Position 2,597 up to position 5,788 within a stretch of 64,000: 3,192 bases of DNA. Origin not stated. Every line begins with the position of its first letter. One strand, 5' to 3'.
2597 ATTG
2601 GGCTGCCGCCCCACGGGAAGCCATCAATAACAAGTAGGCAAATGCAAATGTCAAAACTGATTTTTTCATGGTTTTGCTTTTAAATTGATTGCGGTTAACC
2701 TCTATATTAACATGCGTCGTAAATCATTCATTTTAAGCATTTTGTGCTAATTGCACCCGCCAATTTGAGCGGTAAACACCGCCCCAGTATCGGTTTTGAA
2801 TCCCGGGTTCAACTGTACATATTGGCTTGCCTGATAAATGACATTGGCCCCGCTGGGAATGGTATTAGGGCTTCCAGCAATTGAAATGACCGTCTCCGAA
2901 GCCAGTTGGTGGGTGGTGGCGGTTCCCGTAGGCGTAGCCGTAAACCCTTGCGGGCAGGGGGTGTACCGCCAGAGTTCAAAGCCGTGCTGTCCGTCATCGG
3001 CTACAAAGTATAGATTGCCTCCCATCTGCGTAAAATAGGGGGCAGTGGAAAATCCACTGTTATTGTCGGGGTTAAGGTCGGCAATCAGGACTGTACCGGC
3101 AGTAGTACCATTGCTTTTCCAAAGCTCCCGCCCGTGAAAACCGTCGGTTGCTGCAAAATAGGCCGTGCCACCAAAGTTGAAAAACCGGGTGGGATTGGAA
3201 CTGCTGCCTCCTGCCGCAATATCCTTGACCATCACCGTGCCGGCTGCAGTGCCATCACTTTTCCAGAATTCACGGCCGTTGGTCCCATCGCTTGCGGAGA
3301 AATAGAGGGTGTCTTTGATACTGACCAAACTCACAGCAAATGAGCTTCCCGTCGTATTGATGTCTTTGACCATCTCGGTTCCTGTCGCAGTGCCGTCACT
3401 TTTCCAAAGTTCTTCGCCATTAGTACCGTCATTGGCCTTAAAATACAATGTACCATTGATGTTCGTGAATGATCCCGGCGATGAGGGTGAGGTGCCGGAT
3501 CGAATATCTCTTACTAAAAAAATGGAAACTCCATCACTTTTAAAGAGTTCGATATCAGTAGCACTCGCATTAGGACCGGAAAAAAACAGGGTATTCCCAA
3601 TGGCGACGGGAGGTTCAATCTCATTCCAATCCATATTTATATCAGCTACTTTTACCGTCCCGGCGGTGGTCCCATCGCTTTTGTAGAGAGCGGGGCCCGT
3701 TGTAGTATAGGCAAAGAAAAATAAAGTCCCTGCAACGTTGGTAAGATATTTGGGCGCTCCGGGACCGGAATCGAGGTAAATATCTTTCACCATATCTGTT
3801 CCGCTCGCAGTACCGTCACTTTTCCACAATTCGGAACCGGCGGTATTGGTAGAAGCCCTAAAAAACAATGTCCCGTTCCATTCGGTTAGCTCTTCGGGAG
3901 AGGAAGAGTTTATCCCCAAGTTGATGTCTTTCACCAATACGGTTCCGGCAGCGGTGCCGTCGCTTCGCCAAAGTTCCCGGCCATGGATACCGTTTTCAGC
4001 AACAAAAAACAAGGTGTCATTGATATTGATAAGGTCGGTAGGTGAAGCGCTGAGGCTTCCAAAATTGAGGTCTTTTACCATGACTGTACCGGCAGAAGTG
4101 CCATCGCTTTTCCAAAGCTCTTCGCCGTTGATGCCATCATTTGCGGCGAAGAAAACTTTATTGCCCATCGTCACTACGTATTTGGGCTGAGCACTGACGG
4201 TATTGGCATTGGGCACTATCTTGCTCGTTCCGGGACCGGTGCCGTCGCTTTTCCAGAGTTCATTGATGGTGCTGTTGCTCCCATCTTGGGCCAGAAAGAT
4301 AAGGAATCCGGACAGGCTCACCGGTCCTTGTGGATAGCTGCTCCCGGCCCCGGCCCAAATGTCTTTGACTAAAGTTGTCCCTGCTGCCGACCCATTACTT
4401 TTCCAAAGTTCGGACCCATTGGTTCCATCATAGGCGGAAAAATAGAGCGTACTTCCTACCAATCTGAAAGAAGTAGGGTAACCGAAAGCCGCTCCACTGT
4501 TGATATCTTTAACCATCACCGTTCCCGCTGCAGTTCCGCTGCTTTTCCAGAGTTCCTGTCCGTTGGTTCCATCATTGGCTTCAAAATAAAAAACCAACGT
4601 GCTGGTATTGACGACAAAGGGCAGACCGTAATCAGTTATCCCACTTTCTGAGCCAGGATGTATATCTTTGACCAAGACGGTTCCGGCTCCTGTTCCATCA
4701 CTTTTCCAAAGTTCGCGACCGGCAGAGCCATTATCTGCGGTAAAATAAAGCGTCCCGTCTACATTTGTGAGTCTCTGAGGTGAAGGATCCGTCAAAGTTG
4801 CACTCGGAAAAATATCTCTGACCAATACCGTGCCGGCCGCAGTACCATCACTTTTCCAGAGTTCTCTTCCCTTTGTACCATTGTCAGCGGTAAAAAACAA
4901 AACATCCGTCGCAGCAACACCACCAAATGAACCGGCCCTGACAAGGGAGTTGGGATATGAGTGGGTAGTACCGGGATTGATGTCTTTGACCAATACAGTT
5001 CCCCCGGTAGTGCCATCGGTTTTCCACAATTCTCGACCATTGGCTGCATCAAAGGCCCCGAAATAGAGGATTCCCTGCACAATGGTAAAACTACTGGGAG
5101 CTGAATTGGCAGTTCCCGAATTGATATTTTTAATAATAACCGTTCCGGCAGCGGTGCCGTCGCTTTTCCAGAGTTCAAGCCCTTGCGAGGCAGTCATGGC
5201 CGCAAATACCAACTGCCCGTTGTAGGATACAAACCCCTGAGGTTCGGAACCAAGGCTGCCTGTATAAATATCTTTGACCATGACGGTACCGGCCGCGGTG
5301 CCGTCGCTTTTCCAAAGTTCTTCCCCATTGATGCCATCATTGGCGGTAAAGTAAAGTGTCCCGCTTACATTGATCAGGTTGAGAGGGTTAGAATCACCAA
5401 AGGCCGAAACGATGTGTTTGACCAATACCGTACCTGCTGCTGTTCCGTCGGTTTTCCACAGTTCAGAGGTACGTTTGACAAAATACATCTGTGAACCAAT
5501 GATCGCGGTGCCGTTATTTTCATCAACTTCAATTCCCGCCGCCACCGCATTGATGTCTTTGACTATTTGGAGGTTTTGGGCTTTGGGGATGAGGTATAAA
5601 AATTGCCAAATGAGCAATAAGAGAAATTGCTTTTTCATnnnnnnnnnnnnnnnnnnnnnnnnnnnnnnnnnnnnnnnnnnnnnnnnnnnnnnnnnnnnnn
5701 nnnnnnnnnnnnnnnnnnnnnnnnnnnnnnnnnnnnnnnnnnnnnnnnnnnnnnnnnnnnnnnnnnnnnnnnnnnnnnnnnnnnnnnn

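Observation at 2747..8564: Tandem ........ giant paralogs with near-identical 3' ends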

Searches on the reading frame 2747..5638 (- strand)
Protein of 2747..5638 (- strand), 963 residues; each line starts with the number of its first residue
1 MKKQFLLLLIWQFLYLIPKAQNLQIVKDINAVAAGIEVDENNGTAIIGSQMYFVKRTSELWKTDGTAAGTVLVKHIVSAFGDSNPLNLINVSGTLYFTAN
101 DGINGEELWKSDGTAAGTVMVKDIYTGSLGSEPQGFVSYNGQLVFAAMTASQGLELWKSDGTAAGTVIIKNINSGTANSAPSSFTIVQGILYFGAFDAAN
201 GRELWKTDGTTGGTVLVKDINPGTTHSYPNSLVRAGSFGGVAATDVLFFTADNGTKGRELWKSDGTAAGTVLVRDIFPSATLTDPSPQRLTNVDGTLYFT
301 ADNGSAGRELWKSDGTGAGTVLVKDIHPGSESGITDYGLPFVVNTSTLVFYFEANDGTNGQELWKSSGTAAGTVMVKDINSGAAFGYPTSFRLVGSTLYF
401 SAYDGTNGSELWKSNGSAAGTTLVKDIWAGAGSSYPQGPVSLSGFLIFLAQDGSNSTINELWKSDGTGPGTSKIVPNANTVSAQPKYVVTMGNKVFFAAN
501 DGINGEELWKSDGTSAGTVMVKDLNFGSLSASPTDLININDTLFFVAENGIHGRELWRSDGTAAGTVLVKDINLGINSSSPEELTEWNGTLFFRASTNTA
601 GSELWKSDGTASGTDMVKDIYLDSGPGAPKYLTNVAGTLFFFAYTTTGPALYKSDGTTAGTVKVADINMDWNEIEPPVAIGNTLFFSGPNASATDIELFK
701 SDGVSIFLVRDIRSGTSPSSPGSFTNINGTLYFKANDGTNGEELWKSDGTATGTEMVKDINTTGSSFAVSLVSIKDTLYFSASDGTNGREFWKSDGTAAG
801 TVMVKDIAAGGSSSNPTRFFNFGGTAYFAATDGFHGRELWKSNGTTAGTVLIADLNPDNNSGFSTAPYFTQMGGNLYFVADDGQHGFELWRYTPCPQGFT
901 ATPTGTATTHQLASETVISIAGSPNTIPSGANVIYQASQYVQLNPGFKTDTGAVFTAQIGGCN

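Call 10: search_protein_families(library=ncbifam, proteins=[window:2747-5638:-], max_evalue=0.01)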
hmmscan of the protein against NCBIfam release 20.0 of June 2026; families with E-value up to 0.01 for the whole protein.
window:2747-5638:- (963 aa): 2 families
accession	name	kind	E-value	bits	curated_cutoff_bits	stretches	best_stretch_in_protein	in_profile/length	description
TIGR04534.2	ELWxxDGT_rpt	domain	0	1010.6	65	18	93-138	1-46/47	ELWxxDGT repeat protein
NF045639.1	GCX_COOH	domain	7.8e-18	64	26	1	925-963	11-49/49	3-coathanger stack domain-containing protein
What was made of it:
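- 2747..5638 (-): Gene A: 963-aa protein with a signal peptide, ~17 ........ repeats and a C-terminal GCX_COOH domain. TIGR04534 scores 1010.6 bits (cut-off 65) and NF045639 scores 64 bits (cut-off 26) (call 10).
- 2750..2968 (-): C-terminal module of A (73 aa): a Cys-Pro start, a Thr/Pro linker and the GCX_COOH domain, ending in GGCN-COOH. NF045639 matches aa 925-963 (call 10).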

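Call 12: find_encoding_contigs(protein=window:2747-5638:-, flank=10000, max_places=6)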
Protein window:2747-5638:- (963 aa): no gene with exactly this product is on record in the collection.

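Call 13: search_protein_families(library=pfam, proteins=[window:2747-5638:-], max_evalue=0.01)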
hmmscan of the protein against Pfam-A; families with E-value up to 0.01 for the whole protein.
window:2747-5638:- (963 aa): 2 families
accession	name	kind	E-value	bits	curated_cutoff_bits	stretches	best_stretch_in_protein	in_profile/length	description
PF23727.1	Beta-prop_FAM234A_B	-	1.6e-06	27.4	26.4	0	351-419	53-121/467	FAM234A/B beta-propeller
PF20734.2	PA2201_N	-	0.0062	16.8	27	0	139-180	53-94/124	PA2201 N-terminal domain-like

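Call 34: list_cluster_members(proteins=[P0041, window:2750-5638:-, window:5718-8564:-, window:5718-8699:-, window:8584-9897:-, window:9897-10451:-])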
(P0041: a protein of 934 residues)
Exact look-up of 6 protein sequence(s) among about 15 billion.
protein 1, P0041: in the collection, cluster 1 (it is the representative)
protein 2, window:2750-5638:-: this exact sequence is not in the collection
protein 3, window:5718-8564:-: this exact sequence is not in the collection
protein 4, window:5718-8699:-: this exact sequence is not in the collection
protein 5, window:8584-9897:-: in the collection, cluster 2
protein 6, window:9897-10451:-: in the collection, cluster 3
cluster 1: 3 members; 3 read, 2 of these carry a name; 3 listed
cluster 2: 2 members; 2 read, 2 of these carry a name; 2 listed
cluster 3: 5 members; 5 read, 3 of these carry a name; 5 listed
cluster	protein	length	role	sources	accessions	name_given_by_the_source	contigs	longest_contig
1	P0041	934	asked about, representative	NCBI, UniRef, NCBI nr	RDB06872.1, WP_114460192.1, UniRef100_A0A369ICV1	3-coathanger stack domain-containing protein [Runella aurantiaca] | Delta-60 repeat protein n=1 Tax=Runella aurantiaca TaxID=2282308 RepID=A0A369ICV1_9BACT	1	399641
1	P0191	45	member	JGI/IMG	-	hypothetical protein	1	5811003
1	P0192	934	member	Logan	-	-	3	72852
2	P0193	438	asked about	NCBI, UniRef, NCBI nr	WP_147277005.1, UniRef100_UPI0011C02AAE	hypothetical protein [Runella aurantiaca] | hypothetical protein n=1 Tax=Runella aurantiaca TaxID=2282308 RepID=UPI0011C02AAE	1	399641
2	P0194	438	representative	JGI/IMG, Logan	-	hypothetical protein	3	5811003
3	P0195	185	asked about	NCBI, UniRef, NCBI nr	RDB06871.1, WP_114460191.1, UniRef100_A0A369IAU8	hypothetical protein [Runella aurantiaca] | Calcium/calmodulin-dependent protein kinase II association-domain domain-containing ...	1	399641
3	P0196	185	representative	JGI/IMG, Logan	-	hypothetical protein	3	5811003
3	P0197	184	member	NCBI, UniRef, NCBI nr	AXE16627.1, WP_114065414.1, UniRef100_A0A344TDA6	hypothetical protein DR864_02235 [Runella rosea] | SnoaL-like domain-containing protein n=1 Tax=Runella rosea TaxID=2259595 ... | hypothetical protein [Runella rosea]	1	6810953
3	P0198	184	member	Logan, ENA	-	-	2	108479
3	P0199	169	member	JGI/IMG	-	-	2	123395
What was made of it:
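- The exact A and B proteins are absent from the protein collection although their neighbours are present (call 34).
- Tried and rejected: The organism was identified only through cluster look-up of neighbouring proteins (call 34).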
